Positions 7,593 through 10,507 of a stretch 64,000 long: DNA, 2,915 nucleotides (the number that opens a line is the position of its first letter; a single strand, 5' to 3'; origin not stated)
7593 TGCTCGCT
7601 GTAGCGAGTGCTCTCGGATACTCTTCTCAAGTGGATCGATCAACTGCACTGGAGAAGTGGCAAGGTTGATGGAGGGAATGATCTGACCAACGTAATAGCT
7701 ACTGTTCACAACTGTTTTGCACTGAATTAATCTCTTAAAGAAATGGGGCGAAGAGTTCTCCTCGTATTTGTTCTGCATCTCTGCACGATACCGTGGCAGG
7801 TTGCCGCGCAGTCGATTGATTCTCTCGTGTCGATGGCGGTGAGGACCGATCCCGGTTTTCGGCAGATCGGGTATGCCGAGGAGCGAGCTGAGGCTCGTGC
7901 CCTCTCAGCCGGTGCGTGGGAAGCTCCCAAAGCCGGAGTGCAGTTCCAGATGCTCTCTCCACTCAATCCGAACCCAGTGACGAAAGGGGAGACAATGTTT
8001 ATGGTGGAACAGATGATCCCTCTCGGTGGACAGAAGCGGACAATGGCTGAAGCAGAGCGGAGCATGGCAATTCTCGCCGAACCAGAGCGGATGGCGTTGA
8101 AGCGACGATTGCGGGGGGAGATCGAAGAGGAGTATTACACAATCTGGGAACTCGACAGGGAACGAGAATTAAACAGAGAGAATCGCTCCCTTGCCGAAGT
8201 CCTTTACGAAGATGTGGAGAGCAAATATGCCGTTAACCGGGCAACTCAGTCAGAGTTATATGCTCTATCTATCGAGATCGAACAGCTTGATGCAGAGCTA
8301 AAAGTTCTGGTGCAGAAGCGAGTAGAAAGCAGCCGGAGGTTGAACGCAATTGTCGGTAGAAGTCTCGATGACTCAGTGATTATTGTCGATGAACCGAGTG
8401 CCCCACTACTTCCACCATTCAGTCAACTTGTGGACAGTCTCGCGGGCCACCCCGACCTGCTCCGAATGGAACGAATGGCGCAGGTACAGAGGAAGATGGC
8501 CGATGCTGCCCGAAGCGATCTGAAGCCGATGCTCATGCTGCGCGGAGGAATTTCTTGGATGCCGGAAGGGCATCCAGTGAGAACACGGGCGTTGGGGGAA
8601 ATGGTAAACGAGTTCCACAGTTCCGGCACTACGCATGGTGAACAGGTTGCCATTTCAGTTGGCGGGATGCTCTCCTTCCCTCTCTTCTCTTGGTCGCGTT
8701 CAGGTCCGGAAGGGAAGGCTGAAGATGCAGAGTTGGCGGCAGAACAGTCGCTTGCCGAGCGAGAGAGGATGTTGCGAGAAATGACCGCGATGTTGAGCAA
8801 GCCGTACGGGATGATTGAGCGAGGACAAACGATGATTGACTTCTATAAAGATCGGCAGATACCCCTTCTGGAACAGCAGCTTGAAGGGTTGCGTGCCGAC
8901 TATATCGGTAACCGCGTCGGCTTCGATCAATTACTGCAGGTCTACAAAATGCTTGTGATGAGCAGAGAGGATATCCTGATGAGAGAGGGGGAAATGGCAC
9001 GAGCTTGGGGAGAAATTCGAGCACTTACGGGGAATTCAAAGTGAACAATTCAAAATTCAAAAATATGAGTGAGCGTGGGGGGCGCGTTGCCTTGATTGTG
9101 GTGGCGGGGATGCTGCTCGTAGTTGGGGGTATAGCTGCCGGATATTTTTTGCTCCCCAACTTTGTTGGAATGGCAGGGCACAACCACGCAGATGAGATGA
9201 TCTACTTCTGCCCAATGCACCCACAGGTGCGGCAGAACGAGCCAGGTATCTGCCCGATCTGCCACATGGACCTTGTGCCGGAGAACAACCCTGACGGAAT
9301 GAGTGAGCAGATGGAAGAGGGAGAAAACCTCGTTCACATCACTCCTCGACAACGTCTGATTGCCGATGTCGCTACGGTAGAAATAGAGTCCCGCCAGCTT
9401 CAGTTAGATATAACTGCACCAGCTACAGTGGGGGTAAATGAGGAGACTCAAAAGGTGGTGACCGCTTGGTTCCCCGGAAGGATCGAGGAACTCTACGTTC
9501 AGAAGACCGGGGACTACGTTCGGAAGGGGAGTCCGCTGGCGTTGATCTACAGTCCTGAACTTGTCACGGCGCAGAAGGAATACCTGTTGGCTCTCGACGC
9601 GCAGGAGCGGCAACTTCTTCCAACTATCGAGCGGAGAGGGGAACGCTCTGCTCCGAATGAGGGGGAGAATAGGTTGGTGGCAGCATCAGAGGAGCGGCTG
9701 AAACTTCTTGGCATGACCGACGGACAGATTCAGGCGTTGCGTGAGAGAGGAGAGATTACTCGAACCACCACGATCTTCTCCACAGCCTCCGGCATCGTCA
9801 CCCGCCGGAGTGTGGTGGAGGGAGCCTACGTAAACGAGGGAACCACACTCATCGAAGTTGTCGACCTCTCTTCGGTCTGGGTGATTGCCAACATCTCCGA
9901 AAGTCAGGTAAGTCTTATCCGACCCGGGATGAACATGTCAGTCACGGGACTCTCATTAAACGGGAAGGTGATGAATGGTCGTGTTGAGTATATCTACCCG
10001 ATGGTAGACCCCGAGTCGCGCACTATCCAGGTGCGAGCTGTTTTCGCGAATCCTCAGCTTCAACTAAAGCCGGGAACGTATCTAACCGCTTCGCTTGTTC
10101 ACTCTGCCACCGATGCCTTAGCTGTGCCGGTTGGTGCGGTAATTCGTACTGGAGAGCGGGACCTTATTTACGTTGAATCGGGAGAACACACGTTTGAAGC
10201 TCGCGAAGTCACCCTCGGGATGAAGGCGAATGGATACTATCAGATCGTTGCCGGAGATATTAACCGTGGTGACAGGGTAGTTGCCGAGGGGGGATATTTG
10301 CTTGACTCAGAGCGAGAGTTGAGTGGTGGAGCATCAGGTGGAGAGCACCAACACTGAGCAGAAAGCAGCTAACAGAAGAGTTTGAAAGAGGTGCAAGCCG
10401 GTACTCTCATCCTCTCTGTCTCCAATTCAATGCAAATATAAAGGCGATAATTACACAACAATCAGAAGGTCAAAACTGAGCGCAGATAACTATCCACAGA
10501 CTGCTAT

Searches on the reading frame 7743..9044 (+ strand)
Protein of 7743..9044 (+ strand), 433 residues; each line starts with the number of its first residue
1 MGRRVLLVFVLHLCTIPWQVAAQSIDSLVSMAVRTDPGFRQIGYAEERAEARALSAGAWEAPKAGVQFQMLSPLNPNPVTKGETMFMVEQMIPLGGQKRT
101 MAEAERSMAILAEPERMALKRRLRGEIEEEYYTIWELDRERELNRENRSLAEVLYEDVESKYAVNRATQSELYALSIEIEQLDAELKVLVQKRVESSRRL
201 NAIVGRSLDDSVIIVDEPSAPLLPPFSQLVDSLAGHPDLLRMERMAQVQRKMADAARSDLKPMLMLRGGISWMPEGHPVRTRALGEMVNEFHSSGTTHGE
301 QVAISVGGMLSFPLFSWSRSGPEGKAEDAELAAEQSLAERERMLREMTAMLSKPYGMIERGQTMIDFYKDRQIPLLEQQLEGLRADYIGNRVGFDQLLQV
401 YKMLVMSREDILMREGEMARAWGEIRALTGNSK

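Call 5: search_protein_families(library=ncbifam, proteins=[window:7743-9044:+], max_evalue=0.01)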
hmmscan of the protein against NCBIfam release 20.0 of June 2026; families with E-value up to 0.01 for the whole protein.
window:7743-9044:+ (433 aa): 2 families
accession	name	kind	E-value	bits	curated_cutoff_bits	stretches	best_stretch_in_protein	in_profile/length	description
TIGR01845.1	outer_NodT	subfamily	2.3e-08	33.3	210.05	1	94-272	138-319/460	efflux transporter outer membrane subunit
TIGR01844.1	type_I_sec_TolC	subfamily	0.0033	16.5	225.15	0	88-411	77-386/414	TolC family outer membrane protein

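Call 17: search_protein_families(library=pfam, proteins=[window:7743-9044:+], max_evalue=0.001)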
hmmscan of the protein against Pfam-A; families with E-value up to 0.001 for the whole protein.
window:7743-9044:+ (433 aa): 1 family
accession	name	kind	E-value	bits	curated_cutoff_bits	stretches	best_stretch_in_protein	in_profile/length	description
PF02321.23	OEP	-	6e-21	75.5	22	2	26-203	2-185/187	Outer membrane efflux protein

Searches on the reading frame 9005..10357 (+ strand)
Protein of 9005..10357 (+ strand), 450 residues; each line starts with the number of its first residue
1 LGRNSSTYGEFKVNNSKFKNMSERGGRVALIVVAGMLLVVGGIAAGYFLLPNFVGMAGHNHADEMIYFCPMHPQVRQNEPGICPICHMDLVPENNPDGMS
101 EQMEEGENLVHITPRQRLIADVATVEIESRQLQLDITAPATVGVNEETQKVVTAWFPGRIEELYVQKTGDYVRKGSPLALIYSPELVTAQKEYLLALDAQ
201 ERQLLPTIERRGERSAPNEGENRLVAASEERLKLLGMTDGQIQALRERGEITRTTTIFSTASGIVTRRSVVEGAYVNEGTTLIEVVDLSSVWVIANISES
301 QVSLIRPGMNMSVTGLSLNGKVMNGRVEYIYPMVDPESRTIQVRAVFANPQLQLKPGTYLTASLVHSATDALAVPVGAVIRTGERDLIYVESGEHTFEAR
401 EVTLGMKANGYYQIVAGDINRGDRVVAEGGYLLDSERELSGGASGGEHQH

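Call 5: search_protein_families(library=ncbifam, proteins=[window:9005-10357:+], max_evalue=0.01)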
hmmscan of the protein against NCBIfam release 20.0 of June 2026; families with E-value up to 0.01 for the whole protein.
window:9005-10357:+ (450 aa): 23 families
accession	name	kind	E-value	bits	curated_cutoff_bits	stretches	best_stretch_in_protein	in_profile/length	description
TIGR00999.1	8a0102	subfamily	9.1e-46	156.2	319.3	1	169-433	1-270/271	CzcB/NccB family metal efflux transporter periplasmic adaptor subunit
NF007303.0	PRK09783.1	subfamily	1.8e-45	155.1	390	1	34-442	13-401/414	copper/silver efflux system membrane fusion protein CusB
TIGR01730.1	RND_mfp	subfamily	2.1e-41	141.9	94.9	1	122-430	1-310/322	efflux RND transporter periplasmic adaptor subunit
NF045680.1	DiMtlExpIhpB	equivalog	6.2e-26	91.1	450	2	260-436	143-317/326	divalent metal ion exporter adaptor subunit IhpB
NF007132.1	PRK09578.1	equivalog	9.2e-13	47.7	512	1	332-428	266-362/396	MexX/AxyX family multidrug efflux RND transporter periplasmic adaptor subunit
TIGR00998.1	8a0101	subfamily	1.5e-12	47.1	390.8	1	253-330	203-281/334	EmrA/EmrK family multidrug efflux transporter periplasmic adaptor subunit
NF045904.1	RND-peri-MexE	equivalog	1.6e-11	43.7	714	1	223-429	144-356/390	multidrug efflux RND transporter periplasmic adaptor subunit MexE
NF033834.1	RND_adapt_MexA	exception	1.8e-10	40.5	750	1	252-430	155-349/373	multidrug efflux RND transporter periplasmic adaptor subunit MexA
NF011715.0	PRK15136.1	equivalog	1.2e-09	37.3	563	1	253-315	214-276/390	multidrug efflux MFS transporter periplasmic adaptor subunit EmrA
NF008606.0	PRK11578.1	equivalog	2.5e-09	36.8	342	1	255-427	184-362/371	macrolide transporter subunit MacA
NF002939.0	PRK03598.1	equivalog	4.3e-09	36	393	1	253-335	203-285/332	secretion protein HlyD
NF011604.1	PRK15030.1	equivalog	9.1e-09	34.8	765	1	255-429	174-363/397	multidrug efflux RND transporter periplasmic adaptor subunit AcrA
NF000272.2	OqxA_adapt_sub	exception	1e-08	34.5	835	1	318-429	255-366/391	multidrug efflux RND transporter periplasmic adaptor subunit OqxA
NF007850.1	PRK10559.1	equivalog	1.3e-08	34.3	400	1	250-343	144-235/303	p-hydroxybenzoic acid efflux pump subunit AaeA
NF007362.0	PRK09859.1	equivalog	1.4e-07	30.9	738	1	324-429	253-359/385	multidrug transporter subunit MdtE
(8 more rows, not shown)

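Call 17: search_protein_families(library=pfam, proteins=[window:9005-10357:+], max_evalue=0.001)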
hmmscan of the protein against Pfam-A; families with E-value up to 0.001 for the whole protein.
window:9005-10357:+ (450 aa): 5 families
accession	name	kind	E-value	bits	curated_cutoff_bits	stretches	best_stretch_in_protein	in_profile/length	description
PF16576.10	HlyD_D23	-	1.5e-70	237.3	30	1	132-359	2-213/214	Barrel-sandwich domain of CusB or HlyD membrane-fusion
PF13437.12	HlyD_3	-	9.5e-24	84.6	22.2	1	256-357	1-106/106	HlyD family secretion protein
PF19335.5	HMBD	-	3.6e-12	46.4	23.6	1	67-93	2-28/28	Heavy metal binding domain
PF13533.13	Biotin_lipoyl_2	-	2.3e-06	27.7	29.8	0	256-284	2-30/32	Biotin-lipoyl like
PF16572.11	HlyD_D4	-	0.00063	20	26.4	0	223-250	27-54/55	Long alpha hairpin domain of cation efflux system protein, CusB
